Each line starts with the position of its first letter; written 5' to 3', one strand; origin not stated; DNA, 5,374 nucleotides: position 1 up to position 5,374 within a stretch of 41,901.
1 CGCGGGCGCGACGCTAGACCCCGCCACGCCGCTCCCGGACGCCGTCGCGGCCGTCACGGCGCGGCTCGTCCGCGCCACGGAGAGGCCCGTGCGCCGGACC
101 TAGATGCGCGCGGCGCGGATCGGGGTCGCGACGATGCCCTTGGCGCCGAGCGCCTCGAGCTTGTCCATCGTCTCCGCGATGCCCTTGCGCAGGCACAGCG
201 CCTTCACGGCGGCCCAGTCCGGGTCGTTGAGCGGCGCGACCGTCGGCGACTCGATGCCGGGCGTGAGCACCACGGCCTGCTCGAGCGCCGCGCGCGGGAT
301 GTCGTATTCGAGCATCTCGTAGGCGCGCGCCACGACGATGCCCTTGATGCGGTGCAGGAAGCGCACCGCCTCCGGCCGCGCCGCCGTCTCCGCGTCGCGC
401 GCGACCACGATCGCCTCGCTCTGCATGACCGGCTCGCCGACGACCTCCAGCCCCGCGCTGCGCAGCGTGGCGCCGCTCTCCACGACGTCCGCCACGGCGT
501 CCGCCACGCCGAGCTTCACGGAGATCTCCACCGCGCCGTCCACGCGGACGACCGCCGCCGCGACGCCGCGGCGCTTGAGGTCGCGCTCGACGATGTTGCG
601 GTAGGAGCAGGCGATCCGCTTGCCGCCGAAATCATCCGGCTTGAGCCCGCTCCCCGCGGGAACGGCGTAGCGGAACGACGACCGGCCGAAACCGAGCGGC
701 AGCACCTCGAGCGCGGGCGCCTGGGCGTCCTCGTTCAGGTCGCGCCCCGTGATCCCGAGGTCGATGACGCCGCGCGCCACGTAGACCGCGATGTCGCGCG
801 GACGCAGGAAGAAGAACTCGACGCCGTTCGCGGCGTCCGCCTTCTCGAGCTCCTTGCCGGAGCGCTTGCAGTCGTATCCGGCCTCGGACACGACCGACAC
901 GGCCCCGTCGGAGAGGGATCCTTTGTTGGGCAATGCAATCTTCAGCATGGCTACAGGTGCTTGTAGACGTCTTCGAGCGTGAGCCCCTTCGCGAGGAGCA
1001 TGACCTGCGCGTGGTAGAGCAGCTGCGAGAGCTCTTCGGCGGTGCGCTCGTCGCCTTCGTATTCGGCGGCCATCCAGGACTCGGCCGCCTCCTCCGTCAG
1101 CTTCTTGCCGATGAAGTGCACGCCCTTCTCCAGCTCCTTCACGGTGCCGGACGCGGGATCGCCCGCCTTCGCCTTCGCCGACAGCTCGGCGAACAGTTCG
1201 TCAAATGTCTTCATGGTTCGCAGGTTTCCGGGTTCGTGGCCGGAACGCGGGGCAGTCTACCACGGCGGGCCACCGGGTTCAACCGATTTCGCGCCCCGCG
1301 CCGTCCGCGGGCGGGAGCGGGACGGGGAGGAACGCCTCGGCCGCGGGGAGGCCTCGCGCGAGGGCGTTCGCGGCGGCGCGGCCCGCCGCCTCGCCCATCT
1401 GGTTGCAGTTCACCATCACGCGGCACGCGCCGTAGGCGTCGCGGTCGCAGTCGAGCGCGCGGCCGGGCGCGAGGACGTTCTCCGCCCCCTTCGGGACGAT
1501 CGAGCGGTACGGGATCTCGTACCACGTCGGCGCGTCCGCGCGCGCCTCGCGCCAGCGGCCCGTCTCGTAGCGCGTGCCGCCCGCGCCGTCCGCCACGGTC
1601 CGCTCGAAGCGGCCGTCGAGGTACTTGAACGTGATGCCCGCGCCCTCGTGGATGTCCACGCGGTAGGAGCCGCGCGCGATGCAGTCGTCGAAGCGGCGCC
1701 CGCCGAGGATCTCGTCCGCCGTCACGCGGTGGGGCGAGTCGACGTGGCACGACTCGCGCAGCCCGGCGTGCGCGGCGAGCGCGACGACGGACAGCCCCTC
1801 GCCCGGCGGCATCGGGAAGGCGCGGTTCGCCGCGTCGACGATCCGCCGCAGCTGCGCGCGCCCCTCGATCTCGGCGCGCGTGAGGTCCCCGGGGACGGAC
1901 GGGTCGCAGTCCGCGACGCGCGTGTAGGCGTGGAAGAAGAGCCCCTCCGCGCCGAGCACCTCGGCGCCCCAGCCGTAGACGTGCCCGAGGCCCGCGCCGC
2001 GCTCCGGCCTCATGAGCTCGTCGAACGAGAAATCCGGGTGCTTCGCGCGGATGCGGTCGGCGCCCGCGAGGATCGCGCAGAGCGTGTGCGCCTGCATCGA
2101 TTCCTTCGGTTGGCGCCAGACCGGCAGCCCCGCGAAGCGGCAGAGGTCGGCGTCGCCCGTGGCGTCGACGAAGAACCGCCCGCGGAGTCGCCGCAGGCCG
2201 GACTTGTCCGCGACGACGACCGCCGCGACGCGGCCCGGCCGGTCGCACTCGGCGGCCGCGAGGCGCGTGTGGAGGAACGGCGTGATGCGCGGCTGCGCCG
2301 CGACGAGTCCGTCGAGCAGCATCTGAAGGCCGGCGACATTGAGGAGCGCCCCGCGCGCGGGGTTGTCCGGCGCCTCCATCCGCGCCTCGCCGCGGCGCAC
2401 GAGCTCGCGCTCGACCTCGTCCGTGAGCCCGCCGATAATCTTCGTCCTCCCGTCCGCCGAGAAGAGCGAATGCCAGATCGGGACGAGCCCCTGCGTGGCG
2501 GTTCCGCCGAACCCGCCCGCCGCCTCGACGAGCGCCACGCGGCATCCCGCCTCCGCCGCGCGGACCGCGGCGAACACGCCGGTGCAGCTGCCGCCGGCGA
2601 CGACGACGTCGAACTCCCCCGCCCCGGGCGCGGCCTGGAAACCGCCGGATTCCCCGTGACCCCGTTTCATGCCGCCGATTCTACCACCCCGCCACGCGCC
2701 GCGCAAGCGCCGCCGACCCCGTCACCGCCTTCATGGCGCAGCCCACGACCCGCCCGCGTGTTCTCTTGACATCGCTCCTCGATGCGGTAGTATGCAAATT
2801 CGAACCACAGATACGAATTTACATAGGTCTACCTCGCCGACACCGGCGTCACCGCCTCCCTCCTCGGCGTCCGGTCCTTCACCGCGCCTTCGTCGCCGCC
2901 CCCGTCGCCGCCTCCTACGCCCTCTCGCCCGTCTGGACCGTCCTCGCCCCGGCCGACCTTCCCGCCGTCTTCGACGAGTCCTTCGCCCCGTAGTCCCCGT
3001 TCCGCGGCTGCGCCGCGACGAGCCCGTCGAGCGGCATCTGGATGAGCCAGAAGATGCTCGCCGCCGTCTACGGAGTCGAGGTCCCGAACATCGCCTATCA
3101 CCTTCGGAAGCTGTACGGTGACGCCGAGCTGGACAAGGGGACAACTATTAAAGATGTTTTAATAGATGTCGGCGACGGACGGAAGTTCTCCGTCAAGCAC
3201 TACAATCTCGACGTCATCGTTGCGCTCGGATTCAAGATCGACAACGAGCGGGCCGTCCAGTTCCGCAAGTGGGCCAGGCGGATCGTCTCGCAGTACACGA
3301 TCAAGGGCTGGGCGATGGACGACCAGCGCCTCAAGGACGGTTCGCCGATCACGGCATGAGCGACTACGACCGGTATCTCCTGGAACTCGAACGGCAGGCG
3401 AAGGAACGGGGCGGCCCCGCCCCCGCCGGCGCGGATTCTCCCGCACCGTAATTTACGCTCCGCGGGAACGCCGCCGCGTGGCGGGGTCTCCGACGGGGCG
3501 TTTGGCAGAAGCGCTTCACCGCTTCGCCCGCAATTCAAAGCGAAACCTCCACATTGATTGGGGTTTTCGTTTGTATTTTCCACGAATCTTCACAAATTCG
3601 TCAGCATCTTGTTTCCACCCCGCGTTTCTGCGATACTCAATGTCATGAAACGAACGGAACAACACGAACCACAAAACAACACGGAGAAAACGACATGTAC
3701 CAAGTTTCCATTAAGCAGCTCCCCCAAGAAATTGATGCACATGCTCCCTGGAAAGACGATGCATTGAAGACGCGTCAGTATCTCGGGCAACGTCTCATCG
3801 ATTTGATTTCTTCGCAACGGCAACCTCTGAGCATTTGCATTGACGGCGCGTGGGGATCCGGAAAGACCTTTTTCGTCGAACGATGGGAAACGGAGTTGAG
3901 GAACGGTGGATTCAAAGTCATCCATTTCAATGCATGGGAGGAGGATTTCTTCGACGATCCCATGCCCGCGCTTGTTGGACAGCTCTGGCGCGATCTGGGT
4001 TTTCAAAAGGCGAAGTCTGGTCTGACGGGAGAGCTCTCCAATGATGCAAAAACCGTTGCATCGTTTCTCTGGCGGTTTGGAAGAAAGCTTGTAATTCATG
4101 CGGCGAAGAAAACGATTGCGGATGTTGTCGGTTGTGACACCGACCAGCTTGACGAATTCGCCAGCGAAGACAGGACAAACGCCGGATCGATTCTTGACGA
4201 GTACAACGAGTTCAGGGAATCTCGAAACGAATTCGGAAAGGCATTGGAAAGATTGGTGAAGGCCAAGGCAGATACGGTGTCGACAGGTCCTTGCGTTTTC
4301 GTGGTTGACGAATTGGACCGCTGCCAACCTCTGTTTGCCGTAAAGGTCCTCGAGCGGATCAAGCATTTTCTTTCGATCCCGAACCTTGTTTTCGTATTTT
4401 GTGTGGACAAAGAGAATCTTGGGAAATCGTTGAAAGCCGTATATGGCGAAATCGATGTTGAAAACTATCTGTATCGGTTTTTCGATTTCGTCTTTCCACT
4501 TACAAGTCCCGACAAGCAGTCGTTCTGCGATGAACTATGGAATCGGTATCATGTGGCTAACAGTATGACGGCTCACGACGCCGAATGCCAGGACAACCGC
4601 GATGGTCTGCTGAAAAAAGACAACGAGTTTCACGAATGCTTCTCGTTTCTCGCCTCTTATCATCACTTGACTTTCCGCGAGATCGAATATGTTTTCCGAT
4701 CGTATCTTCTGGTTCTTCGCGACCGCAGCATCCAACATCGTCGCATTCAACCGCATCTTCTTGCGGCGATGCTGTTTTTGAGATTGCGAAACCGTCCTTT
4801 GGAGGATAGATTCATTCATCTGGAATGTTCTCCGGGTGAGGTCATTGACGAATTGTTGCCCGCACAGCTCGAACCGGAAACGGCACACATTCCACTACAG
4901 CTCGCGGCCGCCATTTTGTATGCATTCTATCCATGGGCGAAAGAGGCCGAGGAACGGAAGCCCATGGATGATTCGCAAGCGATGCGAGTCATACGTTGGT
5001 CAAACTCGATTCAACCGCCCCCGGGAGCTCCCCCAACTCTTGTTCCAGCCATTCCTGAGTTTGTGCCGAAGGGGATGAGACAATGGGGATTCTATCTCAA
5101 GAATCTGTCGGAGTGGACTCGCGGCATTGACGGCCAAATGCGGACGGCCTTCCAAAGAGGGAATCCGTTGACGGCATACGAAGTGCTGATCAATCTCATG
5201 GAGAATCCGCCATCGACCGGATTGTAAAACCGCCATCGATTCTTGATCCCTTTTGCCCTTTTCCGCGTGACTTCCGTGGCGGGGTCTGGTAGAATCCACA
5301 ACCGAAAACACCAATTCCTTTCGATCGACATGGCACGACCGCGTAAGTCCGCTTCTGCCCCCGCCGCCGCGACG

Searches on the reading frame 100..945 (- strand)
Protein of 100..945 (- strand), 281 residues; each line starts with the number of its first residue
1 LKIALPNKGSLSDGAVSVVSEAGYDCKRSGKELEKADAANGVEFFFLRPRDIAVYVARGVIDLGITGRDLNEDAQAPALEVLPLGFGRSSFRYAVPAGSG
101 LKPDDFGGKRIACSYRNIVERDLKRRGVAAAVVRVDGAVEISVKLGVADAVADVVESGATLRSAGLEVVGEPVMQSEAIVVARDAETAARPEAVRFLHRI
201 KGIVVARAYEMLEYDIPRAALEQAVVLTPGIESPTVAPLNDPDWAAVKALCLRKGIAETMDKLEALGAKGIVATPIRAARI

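Call 9: search_protein_families(library=pfam, proteins=[window:100-945:-], max_evalue=0.001)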
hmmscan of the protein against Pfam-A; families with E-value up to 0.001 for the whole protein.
window:100-945:- (281 aa): 2 families
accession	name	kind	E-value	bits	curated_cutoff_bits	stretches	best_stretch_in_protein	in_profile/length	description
PF01634.23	HisG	-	8.9e-41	139.9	25.5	1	48-201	1-157/158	ATP phosphoribosyltransferase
PF08029.16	HisG_C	-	1.2e-23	83.4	23.5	1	206-277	1-72/73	HisG, C-terminal domain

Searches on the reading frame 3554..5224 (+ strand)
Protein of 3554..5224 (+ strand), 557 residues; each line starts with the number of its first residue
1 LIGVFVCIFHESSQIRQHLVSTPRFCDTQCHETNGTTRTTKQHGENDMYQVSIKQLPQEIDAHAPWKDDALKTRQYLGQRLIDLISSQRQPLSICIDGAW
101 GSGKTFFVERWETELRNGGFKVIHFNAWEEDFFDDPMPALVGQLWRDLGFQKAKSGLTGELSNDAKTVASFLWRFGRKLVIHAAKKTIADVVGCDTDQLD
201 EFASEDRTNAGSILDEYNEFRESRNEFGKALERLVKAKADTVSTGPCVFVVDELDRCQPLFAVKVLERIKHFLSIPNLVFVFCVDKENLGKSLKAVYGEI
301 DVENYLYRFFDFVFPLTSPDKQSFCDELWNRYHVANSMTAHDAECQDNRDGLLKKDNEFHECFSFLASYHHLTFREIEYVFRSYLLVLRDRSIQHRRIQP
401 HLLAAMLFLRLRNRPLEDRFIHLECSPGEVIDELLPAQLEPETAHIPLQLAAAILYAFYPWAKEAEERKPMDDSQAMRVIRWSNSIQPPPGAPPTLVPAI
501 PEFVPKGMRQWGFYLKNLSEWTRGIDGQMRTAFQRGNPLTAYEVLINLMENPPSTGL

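Call 9: search_protein_families(library=pfam, proteins=[window:3554-5224:+], max_evalue=0.001)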
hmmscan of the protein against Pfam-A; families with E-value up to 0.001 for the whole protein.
window:3554-5224:+ (557 aa): 2 families
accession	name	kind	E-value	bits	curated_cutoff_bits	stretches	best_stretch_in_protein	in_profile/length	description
PF07693.20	KAP_NTPase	-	7.3e-35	121.1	20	1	80-342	7-254/293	KAP family P-loop domain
PF13401.12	AAA_22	-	2.8e-05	24.9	27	1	90-275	4-110/130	AAA domain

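Call 59: search_protein_families(library=padloc, proteins=[window:3554-5224:+], max_evalue=0.00001)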
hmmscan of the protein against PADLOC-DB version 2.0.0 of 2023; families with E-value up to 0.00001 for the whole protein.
window:3554-5224:+ (557 aa): 7 families
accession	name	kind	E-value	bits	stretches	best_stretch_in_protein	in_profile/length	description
PDLC04959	PDC-S20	-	1.6e-91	306.2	1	53-464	3-402/464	-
PDLC04956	PDC-S20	-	2.2e-40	137.4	1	73-397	15-331/450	-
PDLC04957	PDC-S20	-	1.7e-39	134.6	1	80-332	19-271/446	-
PDLC04958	PDC-S20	-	2e-37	127.6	1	68-324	3-262/458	-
PDLC02361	PifA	-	1.2e-16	58.5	1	89-339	38-280/720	PifA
PDLC02210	QatA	-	1.1e-14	51.8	1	246-302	204-260/593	-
PDLC02209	QatA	-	4.9e-14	49.9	1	215-287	176-244/646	-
